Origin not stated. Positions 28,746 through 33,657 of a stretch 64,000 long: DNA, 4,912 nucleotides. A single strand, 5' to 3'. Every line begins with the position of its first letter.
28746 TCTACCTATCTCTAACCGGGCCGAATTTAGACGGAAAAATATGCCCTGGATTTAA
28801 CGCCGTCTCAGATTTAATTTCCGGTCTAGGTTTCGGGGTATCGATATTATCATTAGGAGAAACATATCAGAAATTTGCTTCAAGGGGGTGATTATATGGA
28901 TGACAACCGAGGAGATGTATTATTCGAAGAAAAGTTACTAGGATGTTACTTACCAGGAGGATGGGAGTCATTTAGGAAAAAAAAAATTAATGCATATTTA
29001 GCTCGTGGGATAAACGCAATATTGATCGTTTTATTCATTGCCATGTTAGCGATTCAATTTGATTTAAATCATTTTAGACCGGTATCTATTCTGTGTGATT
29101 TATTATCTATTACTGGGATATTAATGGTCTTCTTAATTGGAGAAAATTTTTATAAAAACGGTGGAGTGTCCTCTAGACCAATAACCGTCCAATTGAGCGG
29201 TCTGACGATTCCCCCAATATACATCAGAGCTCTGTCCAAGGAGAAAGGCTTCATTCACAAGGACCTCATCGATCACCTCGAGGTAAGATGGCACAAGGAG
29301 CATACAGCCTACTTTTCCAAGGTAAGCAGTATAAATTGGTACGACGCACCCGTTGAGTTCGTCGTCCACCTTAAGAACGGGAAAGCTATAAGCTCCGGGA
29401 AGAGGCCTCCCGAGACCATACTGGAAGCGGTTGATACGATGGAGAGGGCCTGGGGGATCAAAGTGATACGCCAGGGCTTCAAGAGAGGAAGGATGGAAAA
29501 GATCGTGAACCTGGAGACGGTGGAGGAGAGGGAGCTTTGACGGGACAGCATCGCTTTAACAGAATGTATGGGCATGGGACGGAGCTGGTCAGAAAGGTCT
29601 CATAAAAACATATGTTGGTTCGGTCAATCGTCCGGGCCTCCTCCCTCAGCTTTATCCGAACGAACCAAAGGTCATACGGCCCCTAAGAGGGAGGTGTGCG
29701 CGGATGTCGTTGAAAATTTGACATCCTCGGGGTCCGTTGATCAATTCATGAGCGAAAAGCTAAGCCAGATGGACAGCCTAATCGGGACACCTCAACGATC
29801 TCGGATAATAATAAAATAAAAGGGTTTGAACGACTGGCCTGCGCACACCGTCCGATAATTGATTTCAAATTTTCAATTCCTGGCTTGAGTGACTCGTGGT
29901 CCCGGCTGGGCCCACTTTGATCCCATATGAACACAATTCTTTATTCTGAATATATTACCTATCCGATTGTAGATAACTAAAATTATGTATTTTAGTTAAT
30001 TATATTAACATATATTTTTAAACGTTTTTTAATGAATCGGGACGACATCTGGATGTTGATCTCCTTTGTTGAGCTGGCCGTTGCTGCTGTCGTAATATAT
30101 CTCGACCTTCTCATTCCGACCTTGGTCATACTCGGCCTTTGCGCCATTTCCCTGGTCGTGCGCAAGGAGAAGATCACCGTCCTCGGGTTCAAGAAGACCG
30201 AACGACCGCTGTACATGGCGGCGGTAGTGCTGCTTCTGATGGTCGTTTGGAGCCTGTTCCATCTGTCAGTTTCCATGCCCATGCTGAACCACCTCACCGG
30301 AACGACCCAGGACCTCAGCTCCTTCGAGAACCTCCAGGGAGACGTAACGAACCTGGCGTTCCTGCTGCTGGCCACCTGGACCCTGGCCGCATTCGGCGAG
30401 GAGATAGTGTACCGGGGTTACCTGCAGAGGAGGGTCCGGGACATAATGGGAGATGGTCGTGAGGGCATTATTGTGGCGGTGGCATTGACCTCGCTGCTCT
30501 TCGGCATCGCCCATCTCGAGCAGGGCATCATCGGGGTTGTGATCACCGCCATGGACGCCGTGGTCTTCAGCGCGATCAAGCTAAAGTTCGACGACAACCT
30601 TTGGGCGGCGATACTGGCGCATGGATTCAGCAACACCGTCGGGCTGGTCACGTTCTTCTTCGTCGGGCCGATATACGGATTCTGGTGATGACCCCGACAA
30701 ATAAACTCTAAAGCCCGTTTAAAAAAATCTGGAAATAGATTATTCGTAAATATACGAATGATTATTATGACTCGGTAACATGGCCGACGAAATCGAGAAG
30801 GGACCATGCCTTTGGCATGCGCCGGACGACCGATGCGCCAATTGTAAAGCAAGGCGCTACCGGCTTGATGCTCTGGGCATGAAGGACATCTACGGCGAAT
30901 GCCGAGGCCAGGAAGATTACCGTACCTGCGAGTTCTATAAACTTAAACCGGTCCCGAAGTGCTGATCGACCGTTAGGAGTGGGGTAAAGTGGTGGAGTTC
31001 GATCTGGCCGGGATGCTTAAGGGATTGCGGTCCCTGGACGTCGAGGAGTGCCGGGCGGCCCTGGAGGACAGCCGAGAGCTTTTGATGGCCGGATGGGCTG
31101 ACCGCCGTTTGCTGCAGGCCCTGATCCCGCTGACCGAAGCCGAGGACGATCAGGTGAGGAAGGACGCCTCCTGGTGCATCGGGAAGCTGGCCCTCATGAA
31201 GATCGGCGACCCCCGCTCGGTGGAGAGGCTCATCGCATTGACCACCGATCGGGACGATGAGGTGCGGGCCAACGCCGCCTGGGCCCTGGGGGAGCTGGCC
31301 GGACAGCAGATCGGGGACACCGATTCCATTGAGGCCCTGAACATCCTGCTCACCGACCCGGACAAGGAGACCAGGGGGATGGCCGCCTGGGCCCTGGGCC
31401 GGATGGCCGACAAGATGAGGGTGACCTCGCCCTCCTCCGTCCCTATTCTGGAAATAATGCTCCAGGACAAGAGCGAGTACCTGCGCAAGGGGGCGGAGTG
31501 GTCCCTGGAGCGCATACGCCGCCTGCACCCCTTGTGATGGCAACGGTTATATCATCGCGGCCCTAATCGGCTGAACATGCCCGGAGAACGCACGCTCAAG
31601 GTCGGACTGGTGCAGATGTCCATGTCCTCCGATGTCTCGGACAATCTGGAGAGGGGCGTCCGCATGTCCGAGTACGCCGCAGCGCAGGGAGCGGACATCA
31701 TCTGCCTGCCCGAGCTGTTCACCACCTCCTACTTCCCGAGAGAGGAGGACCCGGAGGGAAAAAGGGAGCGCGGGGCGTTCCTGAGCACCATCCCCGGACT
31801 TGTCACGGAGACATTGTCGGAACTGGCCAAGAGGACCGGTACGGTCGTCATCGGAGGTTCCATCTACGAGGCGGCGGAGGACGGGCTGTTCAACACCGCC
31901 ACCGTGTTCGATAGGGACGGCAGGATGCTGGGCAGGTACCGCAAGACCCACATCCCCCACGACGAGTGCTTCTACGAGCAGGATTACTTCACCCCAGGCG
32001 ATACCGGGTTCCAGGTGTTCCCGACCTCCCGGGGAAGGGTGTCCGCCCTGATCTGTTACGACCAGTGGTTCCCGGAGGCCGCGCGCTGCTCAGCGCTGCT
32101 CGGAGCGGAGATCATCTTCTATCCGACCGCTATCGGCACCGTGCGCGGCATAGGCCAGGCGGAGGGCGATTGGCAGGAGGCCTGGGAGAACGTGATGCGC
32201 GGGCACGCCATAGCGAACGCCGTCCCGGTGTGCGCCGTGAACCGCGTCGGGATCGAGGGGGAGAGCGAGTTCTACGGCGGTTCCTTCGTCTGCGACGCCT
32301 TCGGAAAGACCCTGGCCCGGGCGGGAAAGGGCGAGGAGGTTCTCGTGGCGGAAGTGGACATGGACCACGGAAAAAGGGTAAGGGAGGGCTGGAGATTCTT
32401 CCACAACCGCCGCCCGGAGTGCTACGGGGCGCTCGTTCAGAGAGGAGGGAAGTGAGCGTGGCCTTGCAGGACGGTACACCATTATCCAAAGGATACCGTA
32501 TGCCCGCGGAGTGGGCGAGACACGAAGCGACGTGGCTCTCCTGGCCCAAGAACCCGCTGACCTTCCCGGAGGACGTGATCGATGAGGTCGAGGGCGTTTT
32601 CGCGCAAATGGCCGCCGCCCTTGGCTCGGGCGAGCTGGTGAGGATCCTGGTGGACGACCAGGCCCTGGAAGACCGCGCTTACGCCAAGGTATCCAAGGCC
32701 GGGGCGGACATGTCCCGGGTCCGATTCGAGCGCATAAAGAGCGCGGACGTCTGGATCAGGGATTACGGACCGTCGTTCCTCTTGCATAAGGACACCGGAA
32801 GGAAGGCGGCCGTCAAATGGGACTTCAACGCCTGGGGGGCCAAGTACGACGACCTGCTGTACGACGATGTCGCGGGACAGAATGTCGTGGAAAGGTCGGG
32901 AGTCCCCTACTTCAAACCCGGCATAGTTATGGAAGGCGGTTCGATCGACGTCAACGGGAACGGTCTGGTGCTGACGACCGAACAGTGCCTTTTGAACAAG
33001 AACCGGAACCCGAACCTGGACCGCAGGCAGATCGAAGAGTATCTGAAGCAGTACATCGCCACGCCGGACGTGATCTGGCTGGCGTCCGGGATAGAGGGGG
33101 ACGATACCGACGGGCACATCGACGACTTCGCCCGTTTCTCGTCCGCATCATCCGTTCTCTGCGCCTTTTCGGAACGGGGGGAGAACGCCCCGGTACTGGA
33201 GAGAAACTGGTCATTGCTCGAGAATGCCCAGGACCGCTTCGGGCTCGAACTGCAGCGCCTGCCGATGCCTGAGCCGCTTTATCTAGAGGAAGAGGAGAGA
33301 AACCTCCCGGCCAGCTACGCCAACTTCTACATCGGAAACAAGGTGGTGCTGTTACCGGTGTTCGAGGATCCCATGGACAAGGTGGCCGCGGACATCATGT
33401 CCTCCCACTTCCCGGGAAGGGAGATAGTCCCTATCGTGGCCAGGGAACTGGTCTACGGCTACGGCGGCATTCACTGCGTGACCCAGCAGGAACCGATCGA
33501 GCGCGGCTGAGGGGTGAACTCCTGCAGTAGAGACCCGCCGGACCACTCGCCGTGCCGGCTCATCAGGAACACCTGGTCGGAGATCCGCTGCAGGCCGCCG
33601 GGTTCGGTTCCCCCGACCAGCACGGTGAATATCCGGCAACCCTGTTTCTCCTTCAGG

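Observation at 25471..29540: Main gene, small partner, orphan C-terminal cassette, small partner: a polymorphic-toxin-like layout at the end of the giant gene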

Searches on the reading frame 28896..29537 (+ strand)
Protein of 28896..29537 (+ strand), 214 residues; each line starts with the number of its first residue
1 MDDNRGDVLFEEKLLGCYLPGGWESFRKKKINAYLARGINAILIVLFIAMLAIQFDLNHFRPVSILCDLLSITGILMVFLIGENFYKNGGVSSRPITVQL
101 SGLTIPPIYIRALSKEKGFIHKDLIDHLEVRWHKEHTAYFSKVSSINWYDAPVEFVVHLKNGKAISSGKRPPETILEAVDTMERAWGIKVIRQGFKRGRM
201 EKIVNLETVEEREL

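Call 13: search_protein_families(library=pfam, proteins=[window:28896-29537:+], max_evalue=0.1)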
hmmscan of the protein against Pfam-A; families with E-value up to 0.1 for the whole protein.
window:28896-29537:+ (214 aa): 0 families

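Call 40: find_homologous_proteins(query=window:28896-29537:+, max_evalue=0.01)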
Query window:28896-29537:+ (214 aa): 10 proteins with E <= 0.01 among 241 candidates.
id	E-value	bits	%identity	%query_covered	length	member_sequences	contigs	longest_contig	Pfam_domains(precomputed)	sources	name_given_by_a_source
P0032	8.9e-137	472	99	100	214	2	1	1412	-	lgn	-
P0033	2.7e-119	414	87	100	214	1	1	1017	-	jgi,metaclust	metaclust:\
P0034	3.9e-109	381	79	100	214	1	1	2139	-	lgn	-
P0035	8.6e-97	341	76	96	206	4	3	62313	-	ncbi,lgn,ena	-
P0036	4.2e-89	316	67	99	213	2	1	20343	-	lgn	-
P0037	4.1e-87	309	65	100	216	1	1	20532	-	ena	-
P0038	1.6e-86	307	63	100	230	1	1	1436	-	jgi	jgi:hypothetical protein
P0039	5.9e-80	286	67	92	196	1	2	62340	-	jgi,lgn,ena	-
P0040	1.9e-74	268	68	81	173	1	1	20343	-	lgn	-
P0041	1.1e-48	184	46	99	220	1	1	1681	-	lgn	-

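Call 54: predict_structure(alignment_id=A2)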
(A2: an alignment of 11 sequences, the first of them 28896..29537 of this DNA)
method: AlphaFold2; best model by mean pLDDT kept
length: 214 residues; sequences in the alignment: 11
mean_pLDDT: 77.5   pTM: 0.61
mean pLDDT of the five models: 77.5, 63.1, 60.5, 53.3, 51.4
residues with pLDDT >= 90: 28; 70-90: 134; 50-70: 38; < 50: 14
segments of 3 or more residues with pLDDT < 50: 109-115
pLDDT, mean of each block of 10 residues (from residue 1): 68 56 64 80 87 81 83 86 64 71 69 57 92 80 79 89 84 84 92 76 83 82
secondary structure, 60 per line:
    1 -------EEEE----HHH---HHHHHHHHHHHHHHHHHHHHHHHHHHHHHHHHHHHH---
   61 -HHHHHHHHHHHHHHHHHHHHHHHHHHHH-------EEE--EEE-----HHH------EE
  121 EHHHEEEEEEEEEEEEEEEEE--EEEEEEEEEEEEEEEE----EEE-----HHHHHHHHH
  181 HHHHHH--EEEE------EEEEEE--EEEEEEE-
elements in order: E8-11 H22-57 H62-89 E97-99 E102-104 E119-121 E125-141 E144-159 E164-166 H172-186 E189-192 E199-204 E207-213

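Call 67: search_protein_families(library=ncbifam, proteins=[window:28896-29537:+], max_evalue=0.1)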
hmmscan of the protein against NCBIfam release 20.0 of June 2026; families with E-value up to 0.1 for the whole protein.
window:28896-29537:+ (214 aa): 1 family
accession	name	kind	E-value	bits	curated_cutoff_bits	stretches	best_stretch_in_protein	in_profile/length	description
NF002796.0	PRK02935.1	equivalog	0.028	14.3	108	1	27-99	5-72/118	hypothetical protein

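Call 102: search_solved_structures(query=A5, max_evalue=1)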
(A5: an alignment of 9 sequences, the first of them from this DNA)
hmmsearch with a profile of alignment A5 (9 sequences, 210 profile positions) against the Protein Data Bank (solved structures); distinct sequences matched with E-value up to 1: 0.

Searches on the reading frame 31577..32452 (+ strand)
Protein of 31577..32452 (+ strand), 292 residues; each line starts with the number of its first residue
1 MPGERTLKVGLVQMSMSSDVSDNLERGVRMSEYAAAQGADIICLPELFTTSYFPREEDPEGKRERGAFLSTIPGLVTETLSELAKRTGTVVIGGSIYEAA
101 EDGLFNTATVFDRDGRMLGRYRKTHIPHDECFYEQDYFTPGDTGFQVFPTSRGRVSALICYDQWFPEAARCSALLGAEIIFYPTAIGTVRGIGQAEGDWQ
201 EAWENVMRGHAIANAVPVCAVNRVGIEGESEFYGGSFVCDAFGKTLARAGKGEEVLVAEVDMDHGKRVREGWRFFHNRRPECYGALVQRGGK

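Call 49: search_protein_families(library=pfam, proteins=[window:31577-32452:+], max_evalue=0.01)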
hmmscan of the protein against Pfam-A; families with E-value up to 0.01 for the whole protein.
window:31577-32452:+ (292 aa): 1 family
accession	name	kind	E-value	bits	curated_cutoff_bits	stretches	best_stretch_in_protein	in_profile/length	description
PF00795.27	CN_hydrolase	-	3.6e-61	207.2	23.2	1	8-268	1-254/256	Carbon-nitrogen hydrolase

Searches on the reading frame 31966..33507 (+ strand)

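Call 49: search_protein_families(library=pfam, proteins=[window:31966-33507:+], max_evalue=0.01)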
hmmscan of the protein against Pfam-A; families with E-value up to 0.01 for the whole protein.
window:31966-33507:+ (514 aa): 1 family
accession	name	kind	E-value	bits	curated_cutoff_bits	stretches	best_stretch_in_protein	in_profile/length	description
PF04371.20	PAD_porph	-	8.6e-104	347.6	25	1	178-510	1-321/321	Porphyromonas-type peptidyl-arginine deiminase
